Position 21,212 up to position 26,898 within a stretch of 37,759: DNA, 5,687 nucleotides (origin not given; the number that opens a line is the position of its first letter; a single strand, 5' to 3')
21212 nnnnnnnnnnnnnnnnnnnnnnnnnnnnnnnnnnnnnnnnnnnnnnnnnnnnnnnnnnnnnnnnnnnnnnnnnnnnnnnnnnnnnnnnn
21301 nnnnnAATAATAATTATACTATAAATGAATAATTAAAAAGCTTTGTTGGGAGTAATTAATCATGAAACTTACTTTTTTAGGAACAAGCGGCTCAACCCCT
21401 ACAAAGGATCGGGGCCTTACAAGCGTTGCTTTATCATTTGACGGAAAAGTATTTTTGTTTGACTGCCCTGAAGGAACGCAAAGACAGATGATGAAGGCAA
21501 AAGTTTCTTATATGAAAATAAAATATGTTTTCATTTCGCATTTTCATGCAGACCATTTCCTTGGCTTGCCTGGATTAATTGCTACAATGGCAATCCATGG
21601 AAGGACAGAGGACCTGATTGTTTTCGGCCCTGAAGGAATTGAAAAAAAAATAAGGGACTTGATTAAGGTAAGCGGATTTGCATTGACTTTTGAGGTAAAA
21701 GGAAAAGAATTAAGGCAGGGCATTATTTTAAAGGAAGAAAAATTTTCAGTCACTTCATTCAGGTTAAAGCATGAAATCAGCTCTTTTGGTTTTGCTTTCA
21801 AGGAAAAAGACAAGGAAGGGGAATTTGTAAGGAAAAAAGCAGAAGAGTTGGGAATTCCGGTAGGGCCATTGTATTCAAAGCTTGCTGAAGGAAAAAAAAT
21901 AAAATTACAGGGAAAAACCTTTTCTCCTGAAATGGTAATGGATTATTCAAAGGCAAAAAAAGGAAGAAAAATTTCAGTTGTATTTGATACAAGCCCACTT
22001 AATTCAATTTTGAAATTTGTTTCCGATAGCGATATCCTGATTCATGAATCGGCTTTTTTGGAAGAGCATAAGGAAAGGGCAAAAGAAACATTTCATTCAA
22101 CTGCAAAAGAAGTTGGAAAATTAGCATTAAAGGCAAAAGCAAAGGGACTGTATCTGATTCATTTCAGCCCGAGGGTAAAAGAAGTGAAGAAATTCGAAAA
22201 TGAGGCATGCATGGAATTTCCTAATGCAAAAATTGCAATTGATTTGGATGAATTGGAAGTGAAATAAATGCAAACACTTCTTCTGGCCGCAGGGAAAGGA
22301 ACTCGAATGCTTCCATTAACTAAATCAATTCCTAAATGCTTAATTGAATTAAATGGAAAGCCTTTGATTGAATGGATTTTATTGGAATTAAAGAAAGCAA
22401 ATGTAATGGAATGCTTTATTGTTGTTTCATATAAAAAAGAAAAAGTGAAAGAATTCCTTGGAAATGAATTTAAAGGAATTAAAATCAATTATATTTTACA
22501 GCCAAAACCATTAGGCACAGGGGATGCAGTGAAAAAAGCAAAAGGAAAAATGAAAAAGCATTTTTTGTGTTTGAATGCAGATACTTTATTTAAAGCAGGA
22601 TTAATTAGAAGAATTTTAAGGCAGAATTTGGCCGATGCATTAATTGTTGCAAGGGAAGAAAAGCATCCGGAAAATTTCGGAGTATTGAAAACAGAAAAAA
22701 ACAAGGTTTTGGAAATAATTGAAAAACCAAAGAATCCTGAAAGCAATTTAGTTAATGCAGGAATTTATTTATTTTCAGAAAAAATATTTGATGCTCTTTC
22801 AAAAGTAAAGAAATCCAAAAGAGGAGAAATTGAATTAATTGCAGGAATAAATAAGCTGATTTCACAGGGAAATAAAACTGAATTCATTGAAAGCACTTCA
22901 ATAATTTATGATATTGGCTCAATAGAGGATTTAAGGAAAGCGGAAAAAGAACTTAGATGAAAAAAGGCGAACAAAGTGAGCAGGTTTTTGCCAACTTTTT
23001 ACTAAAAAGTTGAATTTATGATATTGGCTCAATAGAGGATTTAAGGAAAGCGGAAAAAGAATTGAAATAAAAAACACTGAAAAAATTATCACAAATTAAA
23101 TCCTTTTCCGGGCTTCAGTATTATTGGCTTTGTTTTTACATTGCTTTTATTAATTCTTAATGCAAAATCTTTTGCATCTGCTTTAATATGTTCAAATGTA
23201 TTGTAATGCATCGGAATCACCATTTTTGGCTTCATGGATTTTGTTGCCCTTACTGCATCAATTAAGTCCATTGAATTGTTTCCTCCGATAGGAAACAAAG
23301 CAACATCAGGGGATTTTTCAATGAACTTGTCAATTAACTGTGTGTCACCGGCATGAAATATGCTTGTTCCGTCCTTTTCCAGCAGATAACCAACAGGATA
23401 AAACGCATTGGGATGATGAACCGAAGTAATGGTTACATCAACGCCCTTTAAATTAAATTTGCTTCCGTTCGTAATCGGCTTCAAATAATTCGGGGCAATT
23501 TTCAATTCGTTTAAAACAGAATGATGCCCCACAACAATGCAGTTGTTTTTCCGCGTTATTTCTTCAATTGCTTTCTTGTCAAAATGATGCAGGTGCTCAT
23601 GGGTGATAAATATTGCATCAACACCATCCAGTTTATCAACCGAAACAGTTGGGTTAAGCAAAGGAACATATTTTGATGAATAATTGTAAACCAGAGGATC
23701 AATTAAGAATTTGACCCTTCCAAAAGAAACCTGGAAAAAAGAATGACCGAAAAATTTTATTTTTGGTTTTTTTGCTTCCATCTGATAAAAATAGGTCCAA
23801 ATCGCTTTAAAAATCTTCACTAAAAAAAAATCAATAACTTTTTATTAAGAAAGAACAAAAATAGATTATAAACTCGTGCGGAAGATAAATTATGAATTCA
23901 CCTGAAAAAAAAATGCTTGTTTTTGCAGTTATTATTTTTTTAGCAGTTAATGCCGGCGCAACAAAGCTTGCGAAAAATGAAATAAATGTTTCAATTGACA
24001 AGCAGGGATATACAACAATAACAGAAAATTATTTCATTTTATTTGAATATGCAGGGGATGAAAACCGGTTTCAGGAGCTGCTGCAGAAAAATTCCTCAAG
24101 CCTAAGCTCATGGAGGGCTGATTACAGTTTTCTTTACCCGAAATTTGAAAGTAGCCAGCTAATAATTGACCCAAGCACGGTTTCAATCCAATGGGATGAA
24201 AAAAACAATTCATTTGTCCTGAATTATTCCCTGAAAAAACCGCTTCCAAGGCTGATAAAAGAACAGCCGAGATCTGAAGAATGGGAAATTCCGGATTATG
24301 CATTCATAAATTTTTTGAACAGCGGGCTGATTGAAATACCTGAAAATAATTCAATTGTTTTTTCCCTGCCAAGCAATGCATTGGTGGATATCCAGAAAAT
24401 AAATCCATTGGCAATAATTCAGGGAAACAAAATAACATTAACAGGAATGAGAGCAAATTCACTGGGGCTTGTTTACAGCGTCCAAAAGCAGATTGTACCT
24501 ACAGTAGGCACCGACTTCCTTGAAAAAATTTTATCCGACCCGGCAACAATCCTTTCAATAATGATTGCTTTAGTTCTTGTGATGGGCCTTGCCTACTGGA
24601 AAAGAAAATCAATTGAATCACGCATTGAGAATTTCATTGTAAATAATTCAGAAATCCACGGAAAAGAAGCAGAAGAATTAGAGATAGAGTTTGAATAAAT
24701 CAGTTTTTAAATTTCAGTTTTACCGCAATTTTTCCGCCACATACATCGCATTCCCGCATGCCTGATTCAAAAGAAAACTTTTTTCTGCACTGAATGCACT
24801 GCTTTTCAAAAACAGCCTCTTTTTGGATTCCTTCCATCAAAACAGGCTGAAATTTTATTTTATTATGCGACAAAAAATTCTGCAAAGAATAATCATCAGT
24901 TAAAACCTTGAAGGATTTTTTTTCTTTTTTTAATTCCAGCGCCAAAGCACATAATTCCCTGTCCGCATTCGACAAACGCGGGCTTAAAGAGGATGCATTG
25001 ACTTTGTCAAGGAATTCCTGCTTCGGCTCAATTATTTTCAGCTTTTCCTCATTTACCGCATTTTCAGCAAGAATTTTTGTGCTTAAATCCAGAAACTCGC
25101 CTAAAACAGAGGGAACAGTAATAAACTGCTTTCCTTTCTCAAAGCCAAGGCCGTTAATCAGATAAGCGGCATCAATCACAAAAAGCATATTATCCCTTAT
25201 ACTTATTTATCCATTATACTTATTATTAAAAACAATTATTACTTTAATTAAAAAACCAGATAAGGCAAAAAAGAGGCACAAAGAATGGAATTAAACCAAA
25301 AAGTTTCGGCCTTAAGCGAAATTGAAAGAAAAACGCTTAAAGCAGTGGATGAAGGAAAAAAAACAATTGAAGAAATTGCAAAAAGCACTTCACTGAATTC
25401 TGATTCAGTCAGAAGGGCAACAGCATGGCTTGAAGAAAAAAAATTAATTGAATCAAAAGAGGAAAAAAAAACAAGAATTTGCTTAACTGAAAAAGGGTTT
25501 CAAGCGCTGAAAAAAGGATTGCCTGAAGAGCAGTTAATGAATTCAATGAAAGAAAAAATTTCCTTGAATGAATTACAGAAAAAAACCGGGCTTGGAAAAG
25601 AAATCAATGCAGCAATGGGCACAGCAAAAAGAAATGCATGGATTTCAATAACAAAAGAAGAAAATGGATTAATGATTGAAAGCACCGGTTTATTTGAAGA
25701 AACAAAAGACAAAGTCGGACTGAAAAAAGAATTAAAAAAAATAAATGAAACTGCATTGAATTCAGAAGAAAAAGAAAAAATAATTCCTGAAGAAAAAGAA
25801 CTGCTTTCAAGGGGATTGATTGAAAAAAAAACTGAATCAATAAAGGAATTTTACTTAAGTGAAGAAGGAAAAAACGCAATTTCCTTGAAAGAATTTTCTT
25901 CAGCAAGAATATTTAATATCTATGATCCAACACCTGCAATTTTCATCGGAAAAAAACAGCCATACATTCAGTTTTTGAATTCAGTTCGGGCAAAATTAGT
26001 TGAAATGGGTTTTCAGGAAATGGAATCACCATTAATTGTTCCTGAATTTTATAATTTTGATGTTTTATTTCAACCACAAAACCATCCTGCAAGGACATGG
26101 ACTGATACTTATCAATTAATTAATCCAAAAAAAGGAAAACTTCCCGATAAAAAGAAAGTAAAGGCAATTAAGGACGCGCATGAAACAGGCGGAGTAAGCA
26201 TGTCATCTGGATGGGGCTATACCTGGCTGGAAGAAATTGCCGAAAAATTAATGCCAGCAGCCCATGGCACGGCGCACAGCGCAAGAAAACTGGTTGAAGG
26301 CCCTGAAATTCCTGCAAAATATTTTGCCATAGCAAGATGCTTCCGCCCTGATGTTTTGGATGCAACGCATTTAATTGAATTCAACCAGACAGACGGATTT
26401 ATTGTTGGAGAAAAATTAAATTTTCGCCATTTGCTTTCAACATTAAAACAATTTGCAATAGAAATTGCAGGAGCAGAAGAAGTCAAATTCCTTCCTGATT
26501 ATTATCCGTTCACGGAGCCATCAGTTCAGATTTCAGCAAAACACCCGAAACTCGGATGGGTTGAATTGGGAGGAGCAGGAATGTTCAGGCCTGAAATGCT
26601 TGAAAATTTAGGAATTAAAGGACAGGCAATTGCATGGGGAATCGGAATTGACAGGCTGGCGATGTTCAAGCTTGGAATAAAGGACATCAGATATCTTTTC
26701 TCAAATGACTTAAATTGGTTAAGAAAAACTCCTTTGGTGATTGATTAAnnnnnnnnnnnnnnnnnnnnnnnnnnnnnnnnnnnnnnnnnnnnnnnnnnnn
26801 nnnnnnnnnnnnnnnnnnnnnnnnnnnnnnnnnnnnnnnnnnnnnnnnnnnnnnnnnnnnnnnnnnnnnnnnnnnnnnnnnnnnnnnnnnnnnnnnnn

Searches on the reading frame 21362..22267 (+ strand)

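Call 39: search_protein_families(library=pfam, proteins=[window:21362-22267:+])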
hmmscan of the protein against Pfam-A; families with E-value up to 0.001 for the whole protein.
window:21362-22267:+ (301 aa): 3 families
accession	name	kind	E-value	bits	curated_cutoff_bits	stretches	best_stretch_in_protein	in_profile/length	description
PF12706.13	Lactamase_B_2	-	7.6e-12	45.7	27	1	31-147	3-131/200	Beta-lactamase superfamily domain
PF13691.12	Lactamase_B_4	-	3.3e-11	43.1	27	1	11-62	4-56/63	tRNase Z endonuclease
PF00753.33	Lactamase_B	-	1.1e-06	29.2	22.7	1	26-88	13-79/196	Metallo-beta-lactamase superfamily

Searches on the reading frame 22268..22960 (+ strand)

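Call 39: search_protein_families(library=pfam, proteins=[window:22268-22960:+])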
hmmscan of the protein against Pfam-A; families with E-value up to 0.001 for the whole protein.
window:22268-22960:+ (230 aa): 4 families
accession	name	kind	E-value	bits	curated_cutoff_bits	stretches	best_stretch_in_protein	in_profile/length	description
PF00483.29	NTP_transferase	-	3e-42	145.3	21.2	1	3-229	2-242/245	Nucleotidyl transferase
PF12804.13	NTP_transf_3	-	3e-14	53.9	27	1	4-180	2-144/160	MobA-like NTP transferase domain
PF01128.25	IspD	-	3.9e-06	27.2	27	1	3-65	3-64/221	2-C-methyl-D-erythritol 4-phosphate cytidylyltransferase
PF02348.25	CTP_transf_3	-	0.00074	19.8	22.6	0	23-67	16-59/217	Cytidylyltransferase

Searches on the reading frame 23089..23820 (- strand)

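Call 90: search_protein_families(library=pfam, proteins=[window:23089-23820:-], max_evalue=0.01)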
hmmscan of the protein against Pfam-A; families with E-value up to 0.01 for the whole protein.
window:23089-23820:- (243 aa): 3 families
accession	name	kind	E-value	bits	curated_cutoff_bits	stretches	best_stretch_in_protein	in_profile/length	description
PF13483.12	Lactamase_B_3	-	1.1e-20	74.6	24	1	20-205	1-160/160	Beta-lactamase superfamily domain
PF12706.13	Lactamase_B_2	-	5.2e-19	69.1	27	1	38-206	3-200/200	Beta-lactamase superfamily domain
PF00753.33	Lactamase_B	-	0.00049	20.5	22.7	1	38-205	18-196/196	Metallo-beta-lactamase superfamily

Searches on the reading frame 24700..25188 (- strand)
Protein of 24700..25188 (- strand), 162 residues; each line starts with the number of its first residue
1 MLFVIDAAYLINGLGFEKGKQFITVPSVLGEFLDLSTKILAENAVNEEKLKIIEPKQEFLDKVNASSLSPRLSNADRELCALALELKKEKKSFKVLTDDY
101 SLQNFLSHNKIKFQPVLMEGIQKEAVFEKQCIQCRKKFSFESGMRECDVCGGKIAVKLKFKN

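Call 15: search_protein_families(library=pfam, proteins=[window:24700-25188:-])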
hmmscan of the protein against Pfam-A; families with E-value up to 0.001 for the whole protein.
window:24700-25188:- (162 aa): 1 family
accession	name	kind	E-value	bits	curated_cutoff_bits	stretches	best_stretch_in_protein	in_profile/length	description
PF17146.10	PIN_6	-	5.8e-07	30.3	27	1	4-86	2-87/87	PIN domain of ribonuclease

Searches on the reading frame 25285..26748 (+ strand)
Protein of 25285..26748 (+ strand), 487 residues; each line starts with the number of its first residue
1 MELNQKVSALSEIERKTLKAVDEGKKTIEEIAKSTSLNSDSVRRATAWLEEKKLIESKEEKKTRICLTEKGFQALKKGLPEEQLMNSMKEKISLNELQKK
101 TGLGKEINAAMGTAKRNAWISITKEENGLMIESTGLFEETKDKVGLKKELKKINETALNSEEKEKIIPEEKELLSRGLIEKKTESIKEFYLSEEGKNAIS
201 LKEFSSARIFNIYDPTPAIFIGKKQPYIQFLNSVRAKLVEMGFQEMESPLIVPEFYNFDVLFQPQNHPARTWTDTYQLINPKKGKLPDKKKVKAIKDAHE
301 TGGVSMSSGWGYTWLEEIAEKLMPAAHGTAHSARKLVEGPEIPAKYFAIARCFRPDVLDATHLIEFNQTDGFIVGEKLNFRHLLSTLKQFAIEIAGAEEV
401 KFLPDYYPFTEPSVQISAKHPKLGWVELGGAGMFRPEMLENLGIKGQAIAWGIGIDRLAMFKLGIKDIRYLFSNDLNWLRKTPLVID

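Call 15: search_protein_families(library=pfam, proteins=[window:25285-26748:+])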
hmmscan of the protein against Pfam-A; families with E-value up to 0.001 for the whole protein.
window:25285-26748:+ (487 aa): 4 families
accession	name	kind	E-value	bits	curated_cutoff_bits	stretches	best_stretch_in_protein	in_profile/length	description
PF01409.25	tRNA-synt_2d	-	6.2e-79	265.4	19.8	1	212-481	4-245/246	tRNA synthetases class II core domain (F)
PF00152.25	tRNA-synt_2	-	3.8e-06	26.6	25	0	345-370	93-118/308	tRNA synthetases class II (D, K and N)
PF10771.15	DUF2582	-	0.00062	20.3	24.2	0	23-63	20-61/65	Winged helix-turn-helix domain (DUF2582)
PF25213.1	HVO_A0261_N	-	0.00079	19.7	35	0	10-70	9-66/86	HVO_A0261 N-terminal domain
